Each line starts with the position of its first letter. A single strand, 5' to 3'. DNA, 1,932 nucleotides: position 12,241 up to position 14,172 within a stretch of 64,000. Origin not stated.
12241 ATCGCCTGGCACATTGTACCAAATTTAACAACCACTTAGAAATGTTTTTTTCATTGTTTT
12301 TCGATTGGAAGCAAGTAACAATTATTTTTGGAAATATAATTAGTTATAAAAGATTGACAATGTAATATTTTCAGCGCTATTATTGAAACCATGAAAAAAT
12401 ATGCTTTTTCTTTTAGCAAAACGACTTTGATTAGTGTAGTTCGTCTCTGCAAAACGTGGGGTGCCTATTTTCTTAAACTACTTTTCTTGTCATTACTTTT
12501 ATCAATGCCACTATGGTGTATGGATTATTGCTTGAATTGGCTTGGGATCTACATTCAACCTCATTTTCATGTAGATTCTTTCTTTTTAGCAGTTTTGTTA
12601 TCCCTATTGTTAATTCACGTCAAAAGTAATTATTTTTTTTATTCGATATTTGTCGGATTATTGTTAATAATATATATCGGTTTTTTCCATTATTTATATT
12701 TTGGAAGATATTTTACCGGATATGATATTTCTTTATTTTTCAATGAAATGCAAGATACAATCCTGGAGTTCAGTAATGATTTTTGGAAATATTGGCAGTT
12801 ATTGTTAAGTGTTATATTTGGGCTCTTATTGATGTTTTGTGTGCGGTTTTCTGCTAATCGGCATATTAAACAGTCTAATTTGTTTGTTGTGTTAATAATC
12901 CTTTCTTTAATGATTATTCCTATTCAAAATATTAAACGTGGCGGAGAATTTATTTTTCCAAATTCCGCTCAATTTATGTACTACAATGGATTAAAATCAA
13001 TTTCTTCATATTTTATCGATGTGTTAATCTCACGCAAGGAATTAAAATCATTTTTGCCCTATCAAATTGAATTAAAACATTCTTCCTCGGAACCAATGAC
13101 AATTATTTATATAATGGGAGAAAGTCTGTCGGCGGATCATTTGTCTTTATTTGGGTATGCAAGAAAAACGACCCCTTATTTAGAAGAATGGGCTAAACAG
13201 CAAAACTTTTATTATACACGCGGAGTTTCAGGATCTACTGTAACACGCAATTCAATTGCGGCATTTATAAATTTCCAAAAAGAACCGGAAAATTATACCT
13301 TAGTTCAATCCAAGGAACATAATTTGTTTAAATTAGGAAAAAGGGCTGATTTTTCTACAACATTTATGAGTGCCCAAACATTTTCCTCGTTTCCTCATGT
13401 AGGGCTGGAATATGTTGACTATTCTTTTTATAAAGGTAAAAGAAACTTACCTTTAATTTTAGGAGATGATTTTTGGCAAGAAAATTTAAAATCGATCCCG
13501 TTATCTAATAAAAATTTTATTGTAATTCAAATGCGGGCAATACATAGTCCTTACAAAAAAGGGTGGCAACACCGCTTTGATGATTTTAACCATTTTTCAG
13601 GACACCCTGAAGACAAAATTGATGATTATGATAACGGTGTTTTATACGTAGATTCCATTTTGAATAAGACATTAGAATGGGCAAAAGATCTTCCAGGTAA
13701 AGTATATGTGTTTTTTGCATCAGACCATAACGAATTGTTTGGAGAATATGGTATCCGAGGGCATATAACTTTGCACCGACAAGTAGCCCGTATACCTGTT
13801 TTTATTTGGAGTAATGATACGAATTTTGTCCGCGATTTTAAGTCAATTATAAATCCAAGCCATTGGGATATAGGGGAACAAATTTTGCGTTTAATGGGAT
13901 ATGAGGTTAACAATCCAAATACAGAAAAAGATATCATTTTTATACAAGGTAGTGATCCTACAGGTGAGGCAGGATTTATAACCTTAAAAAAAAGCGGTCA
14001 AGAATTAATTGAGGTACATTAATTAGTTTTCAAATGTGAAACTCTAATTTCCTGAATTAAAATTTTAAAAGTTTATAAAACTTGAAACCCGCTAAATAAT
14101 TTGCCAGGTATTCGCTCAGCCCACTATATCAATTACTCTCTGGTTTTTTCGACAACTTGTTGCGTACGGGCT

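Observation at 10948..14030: Islet cargo: orphan PreA-type DPD subunit and an EptA/MCR-like PEtN transferase with Ser at the nucleophile position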

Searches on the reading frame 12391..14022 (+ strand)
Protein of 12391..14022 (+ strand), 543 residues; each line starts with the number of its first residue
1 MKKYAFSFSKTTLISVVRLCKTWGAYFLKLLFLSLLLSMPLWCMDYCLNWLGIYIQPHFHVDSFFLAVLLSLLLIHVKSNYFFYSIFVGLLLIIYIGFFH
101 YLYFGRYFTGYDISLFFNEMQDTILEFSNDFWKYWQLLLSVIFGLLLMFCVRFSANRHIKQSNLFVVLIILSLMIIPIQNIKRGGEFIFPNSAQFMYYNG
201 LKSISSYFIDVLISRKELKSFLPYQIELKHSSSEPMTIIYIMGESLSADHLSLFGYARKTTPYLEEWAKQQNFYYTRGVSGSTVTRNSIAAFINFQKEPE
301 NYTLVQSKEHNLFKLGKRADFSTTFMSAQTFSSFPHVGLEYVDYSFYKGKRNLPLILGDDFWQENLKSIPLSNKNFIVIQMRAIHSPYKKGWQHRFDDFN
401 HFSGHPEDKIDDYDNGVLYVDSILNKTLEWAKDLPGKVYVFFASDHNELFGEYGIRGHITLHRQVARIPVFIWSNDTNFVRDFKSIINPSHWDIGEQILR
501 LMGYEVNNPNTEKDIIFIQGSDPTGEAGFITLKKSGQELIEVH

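Call 3: search_protein_families(library=pfam, proteins=[window:12391-14022:+], max_evalue=0.01)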
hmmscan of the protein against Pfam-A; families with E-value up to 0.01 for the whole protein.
window:12391-14022:+ (543 aa): 1 family
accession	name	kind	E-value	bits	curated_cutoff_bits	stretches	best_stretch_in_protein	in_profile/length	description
PF00884.28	Sulfatase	-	1.1e-34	120.5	25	1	237-504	2-301/301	Sulfatase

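Call 4: search_protein_families(library=ncbifam, proteins=[window:12391-14022:+], max_evalue=0.01)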
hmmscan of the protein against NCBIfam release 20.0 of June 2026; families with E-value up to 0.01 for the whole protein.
window:12391-14022:+ (543 aa): 13 families
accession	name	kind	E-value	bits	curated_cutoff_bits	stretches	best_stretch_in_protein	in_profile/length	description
NF028537.1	P_eth_NH2_trans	domain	3.1e-22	78.8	500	1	32-515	15-525/527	phosphoethanolamine--lipid A transferase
NF008593.0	PRK11560.1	equivalog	6.3e-18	64.3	493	1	233-477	245-499/563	kdo(2)-lipid A phosphoethanolamine 7''-transferase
NF007160.0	PRK09598.1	equivalog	8.7e-13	47.4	561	2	407-478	400-475/523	phosphoethanolamine--lipid A transferase EptA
NF012159.0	polymyxin_MCR2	exception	2.2e-12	46.5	1200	2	409-501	425-522/538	MCR-2 family phosphoethanolamine--lipid A transferase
NF007933.0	PRK10649.1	subfamily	3.6e-12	45.6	404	1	63-475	49-496/577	phosphoethanolamine transferase CptA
NF008619.0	PRK11598.1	equivalog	7.3e-11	41.2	660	2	407-474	415-488/546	phosphoethanolamine transferase EptA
NF033670.1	polymyxin_MCR6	exception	4.6e-10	38.9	1235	2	409-501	425-522/538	MCR-6 family phosphoethanolamine--lipid A transferase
NF012179.0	CptA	domain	5.8e-09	35.2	900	1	222-450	210-455/556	phosphoethanolamine transferase CptA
NF038075.1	fam_STM4013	hypoth_equivalog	1.8e-08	34.2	250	1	362-470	159-256/261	STM4013/SEN3800 family hydrolase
NF033463.1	polymyxin_MCR5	exception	6.7e-07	28.3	1250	1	233-458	237-471/547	MCR-5 family phosphoethanolamine--lipid A transferase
NF000465.1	polymyxin_MCR1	exception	3.3e-06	26.3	1100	0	72-294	62-294/541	MCR-1 family phosphoethanolamine--lipid A transferase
NF033669.1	polymyxin_MCR8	exception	7.5e-06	25.2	1250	1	409-475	420-492/565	MCR-8 family phosphoethanolamine--lipid A transferase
NF047438.1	polymyxin_MCR12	exception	2.7e-05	22.7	1200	0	409-459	418-471/548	MCR-12 family phosphoethanolamine--lipid A transferase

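Call 6: search_solved_structures(query=window:12391-14022:+, max_evalue=0.01, show_alignments=4)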
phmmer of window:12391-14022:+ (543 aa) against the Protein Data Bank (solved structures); distinct sequences matched with E-value up to 0.01: 17.
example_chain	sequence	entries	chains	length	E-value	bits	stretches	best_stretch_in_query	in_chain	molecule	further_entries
6a7w_A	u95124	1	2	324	8.4e-13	51.2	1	229-483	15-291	Putative integral membrane protein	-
5mx9_A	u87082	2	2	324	8.4e-13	51.2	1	229-483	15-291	Phosphatidylethanolamine transferase Mcr-2 | Putative integral membrane protein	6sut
4tn0_A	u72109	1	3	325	6.7e-11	44.9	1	236-480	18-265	UPF0141 protein yjdB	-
9nww_B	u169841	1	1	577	1.3e-10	44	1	71-482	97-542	Probable phosphatidylethanolamine transferase Mcr-1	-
5zzu_A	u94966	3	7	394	1.4e-09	40.5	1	226-476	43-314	Phosphoethanolamine transferase EptC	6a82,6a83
5fgn_A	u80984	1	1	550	5.9e-09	38.5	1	68-327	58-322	lipooligosaccharide phosphoethanolamine transferase A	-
6li5_A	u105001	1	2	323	7.4e-09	38.2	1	232-481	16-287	Probable phosphatidylethanolamine transferase Mcr-1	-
5zjv_A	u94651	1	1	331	7.5e-09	38.2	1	232-484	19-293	Probable phosphatidylethanolamine transferase Mcr-1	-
5grr_A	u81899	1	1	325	7.5e-09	38.2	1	232-481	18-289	Probable phosphatidylethanolamine transferase Mcr-1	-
5lrm_A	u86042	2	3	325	7.5e-09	38.2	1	232-481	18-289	phosphatidylethanolamine transferase Mcr-1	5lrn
5ylc_A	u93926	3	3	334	7.7e-09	38.1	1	232-484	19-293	Probable phosphatidylethanolamine transferase Mcr-1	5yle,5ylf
6li4_A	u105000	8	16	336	8.5e-09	38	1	232-481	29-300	Probable phosphatidylethanolamine transferase Mcr-1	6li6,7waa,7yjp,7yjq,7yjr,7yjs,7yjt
5k4p_A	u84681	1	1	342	8.5e-09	38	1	231-482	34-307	Probable phosphatidylethanolamine transferase Mcr-1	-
5gov_B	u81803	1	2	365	1.1e-08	37.7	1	231-482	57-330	Probable phosphatidylethanolamine transferase Mcr-1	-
6bne_A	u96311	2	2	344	2.1e-08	36.7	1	408-501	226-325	Phosphoethanolamine transferase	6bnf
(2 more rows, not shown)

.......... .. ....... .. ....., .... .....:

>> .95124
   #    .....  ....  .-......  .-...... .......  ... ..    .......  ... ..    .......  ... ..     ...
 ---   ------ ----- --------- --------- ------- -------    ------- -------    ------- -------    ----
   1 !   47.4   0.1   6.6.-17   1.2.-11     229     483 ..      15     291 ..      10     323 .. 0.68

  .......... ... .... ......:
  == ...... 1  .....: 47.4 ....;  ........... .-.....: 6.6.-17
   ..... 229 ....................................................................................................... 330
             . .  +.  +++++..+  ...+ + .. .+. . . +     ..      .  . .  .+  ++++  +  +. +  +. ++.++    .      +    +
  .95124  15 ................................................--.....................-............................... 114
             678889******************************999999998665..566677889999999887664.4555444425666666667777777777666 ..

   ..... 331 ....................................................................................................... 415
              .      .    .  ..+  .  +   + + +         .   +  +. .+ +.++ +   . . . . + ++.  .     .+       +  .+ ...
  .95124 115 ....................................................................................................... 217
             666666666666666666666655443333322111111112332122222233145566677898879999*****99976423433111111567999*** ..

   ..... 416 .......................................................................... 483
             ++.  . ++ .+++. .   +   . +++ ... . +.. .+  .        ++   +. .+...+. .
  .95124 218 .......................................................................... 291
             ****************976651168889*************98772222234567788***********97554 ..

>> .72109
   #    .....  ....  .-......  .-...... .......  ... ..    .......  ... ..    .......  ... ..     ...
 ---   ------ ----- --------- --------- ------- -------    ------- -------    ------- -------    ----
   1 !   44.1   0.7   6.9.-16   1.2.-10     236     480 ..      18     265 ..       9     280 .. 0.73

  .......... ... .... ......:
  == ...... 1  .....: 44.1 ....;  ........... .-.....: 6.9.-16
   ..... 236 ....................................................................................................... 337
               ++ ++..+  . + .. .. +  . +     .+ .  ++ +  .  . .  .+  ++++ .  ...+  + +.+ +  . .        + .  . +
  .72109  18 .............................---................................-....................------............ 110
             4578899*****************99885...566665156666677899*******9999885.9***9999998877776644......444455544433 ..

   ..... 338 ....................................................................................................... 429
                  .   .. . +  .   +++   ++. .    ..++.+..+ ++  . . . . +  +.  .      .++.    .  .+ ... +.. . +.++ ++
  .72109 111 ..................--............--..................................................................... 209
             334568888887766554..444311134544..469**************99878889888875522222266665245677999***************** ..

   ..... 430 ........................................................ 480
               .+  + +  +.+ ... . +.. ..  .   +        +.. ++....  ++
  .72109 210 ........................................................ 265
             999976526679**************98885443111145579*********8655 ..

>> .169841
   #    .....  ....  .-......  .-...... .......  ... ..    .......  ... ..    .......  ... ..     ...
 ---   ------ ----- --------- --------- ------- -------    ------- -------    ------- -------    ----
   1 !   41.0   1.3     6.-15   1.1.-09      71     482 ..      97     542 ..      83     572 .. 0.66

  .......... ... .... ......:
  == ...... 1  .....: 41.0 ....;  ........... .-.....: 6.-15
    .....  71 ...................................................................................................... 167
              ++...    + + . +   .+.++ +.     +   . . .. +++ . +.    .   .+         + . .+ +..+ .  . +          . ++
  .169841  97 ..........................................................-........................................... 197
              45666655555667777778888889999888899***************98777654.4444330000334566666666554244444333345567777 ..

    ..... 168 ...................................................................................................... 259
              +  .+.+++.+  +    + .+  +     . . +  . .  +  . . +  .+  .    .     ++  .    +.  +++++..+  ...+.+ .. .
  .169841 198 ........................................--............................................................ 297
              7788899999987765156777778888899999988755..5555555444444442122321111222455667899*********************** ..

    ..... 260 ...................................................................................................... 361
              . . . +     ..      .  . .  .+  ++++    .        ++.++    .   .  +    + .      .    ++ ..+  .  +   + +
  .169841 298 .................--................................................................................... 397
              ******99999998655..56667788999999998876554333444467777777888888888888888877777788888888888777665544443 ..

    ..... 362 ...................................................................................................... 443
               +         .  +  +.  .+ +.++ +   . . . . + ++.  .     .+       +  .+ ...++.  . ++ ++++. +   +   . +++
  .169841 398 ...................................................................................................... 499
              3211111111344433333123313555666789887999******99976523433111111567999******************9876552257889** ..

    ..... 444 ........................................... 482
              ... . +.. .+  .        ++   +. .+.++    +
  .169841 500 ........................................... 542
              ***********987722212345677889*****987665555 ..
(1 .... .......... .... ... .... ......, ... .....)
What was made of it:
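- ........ aligns with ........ and STVTRNS with GTSTAYS (call 6). GESLSA replaces GETARA (call 6).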

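Call 8: find_homologous_proteins(query=window:12391-14022:+, max_evalue=0.00001)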
Query window:12391-14022:+ (543 aa): 35 proteins with E <= 0.00001 among 8000 candidates.
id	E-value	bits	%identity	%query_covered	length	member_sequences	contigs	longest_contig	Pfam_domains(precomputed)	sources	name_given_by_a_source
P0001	0.0e+0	1248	100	100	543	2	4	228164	PF00884.29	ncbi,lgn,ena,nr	ncbi:MAG: sulfatase-like hydrolase/transferase [Alphaproteobacteria bacterium]|nr:sulfatase-like hyd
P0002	0.0e+0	1044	83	100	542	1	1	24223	PF00884.29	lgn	-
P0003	4.7e-287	971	78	100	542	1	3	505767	PF00884.29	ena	-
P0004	8.5e-260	881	73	96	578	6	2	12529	PF00884.29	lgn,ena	-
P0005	3.0e-259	880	73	96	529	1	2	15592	PF00884.29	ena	-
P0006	2.5e-258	877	70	100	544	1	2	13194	PF00884.29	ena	-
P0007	2.2e-257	873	72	95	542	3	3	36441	PF00884.29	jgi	-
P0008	3.8e-257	873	71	96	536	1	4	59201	PF00884.29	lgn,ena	-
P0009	4.3e-257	873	71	100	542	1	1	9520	PF00884.29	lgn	-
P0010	2.5e-255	867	72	95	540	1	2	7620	PF00884.29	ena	-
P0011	3.8e-253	859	69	100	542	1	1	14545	PF00884.29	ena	-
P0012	2.1e-251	854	69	100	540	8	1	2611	PF00884.29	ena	-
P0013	7.6e-251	852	70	92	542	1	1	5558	PF00884.29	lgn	-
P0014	1.2e-247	841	70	93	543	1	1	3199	PF00884.29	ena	-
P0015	4.7e-246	836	69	93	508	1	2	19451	PF00884.29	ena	-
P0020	1.6e-119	418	43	95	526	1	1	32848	PF00884.29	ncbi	ncbi:MAG: sulfatase-like hydrolase/transferase [Alphaproteobacteria bacterium]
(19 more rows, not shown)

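Call 9: find_encoding_contigs(protein=window:12391-14022:+, flank=10000, max_places=8)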
Protein window:12391-14022:+ (543 aa): 5 contigs read that carry it; 4 places shown.
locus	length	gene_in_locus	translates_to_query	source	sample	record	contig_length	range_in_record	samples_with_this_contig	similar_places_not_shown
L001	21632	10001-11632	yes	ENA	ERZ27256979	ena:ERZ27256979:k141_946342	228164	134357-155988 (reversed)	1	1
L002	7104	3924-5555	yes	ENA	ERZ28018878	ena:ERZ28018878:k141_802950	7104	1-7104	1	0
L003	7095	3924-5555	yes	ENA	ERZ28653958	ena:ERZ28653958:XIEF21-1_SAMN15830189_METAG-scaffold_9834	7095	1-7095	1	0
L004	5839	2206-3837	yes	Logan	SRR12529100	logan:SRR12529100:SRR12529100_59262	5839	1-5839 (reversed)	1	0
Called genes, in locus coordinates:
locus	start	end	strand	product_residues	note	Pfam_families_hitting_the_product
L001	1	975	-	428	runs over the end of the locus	PF03952:Enolase_N, PF07476:MAAL_C (faint), PF00113:Enolase_C, PF13378:MR_MLE_C (weak)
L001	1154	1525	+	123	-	-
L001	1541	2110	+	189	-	-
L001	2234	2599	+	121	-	-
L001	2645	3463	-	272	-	PF00793:DAHP_synth_1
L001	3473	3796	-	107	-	PF03840:SecG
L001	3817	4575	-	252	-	PF00121:TIM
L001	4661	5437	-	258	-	PF00106:adh_short, PF08659:KR, PF13561:adh_short_C2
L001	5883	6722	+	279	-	PF04471:Mrr_cat, PF22722:NA-iREase1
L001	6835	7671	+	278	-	-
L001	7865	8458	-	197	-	-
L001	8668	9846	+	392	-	PF01180:DHO_dh, PF12837:Fer4_6 (faint), PF12838:Fer4_7 (weak), PF13237:Fer4_10 (weak), PF14697:Fer4_21, PF00037:Fer4 (weak)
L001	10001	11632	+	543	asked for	PF00884:Sulfatase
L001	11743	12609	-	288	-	PF01678:DAP_epimerase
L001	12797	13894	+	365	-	PF00478:IMPDH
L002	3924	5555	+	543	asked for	PF00884:Sulfatase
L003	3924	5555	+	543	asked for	PF00884:Sulfatase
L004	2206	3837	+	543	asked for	PF00884:Sulfatase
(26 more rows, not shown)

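Call 10: find_encoding_contigs(protein=P0003, flank=10000, max_places=2)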
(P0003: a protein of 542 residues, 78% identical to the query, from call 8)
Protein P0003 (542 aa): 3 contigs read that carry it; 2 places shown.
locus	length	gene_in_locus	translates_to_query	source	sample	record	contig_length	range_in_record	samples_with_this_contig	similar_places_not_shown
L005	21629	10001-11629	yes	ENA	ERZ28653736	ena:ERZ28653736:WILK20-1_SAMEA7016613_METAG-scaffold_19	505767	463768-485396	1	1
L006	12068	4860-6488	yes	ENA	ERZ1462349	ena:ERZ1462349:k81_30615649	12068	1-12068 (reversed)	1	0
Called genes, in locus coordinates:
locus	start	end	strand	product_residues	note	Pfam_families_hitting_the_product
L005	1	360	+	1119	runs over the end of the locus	PF07690:MFS_1, PF01553:Acyltransferase, PF00501:AMP-binding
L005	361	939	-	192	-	PF10707:YrbL-PhoP_reg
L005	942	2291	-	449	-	PF00071:Ras (weak), PF01926:MMR_HSR1, PF02421:FeoB_N, PF08477:Roc (weak), PF00009:GTP_EFTU, PF01926:MMR_HSR1, PF02421:FeoB_N, PF14714:KH_dom-like, +10 more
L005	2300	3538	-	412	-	PF01011:PQQ (faint), PF07774:EMC1_C (faint), PF13570:Beta-prop_ACSF4, PF23727:Beta-prop_FAM234A_B (faint), PF13360:PQQ_2, PF25293:Beta-prop_EMC1_N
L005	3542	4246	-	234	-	PF10858:DUF2659 (weak), PF09976:TPR_21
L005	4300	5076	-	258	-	PF00106:adh_short, PF08659:KR, PF13561:adh_short_C2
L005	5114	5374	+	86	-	-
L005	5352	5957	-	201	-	PF01810:LysE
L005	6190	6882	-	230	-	-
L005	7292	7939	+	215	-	-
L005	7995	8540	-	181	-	-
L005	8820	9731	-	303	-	-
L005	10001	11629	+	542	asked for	PF00884:Sulfatase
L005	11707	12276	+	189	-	PF13302:Acetyltransf_3 (weak), PF00583:Acetyltransf_1, PF13673:Acetyltransf_10, PF13508:Acetyltransf_7, PF08445:FR47 (weak)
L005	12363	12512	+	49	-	-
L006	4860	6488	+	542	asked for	PF00884:Sulfatase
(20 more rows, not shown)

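Call 11: find_encoding_contigs(protein=P0008, flank=10000, max_places=2)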
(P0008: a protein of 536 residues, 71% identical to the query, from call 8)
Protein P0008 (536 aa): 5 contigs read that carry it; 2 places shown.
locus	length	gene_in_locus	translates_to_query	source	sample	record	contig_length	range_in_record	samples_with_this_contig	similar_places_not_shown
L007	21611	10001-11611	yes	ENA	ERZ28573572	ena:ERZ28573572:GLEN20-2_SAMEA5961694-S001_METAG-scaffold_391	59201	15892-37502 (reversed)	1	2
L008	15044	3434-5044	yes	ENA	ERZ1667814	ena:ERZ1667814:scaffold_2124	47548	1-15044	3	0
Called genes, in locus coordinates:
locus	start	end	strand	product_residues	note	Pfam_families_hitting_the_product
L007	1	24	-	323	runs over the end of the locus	PF00730:HhH-GPD, PF00633:HHH, PF14815:NUDIX_4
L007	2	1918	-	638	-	PF12775:AAA_7 (faint), PF13191:AAA_16 (weak), PF13401:AAA_22 (faint), PF00004:AAA (faint), PF17871:AAA_lid_9, PF07724:AAA_2, PF07728:AAA_5, PF10431:ClpB_D2-small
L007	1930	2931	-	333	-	-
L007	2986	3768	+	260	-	PF04333:MlaA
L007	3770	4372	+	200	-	PF05494:MlaC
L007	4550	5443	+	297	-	PF00316:FBPase (weak), PF00459:Inositol_P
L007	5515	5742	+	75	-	PF01197:Ribosomal_L31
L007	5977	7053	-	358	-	PF02016:Peptidase_S66, PF17676:Peptidase_S66C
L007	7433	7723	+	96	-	PF03083:MtN3_slv (weak), PF04193:PQ-loop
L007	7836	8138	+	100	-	-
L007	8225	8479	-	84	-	-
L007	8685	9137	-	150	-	PF09917:DUF2147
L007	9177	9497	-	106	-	PF03091:CutA1 (weak)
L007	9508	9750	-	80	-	-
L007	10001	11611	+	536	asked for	PF00884:Sulfatase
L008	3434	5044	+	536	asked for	PF00884:Sulfatase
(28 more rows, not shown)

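Call 12: find_encoding_contigs(protein=P0020, flank=10000, max_places=2)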
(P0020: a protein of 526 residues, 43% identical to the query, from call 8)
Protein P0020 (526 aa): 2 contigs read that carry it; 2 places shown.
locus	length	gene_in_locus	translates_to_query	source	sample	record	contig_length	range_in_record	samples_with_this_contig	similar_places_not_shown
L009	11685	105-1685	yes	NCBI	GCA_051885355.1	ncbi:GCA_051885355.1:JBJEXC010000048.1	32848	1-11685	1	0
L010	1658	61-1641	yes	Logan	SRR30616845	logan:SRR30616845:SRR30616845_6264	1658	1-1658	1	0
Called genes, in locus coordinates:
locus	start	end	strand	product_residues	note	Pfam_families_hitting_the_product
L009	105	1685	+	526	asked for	PF00884:Sulfatase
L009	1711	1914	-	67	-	-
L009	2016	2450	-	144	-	PF02502:LacAB_rpiB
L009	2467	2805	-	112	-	PF04519:Bactofilin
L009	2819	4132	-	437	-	PF01551:Peptidase_M23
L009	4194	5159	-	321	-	-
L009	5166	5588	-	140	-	PF02472:ExbD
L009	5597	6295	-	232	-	PF01618:MotA_ExbB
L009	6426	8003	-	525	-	-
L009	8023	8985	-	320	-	-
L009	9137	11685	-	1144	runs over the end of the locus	PF02811:PHP, PF07733:DNA_pol3_alpha, PF17657:DNA_pol3_finger, PF14579:HHH_6, PF01336:tRNA_anti-codon (weak)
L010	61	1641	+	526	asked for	PF00884:Sulfatase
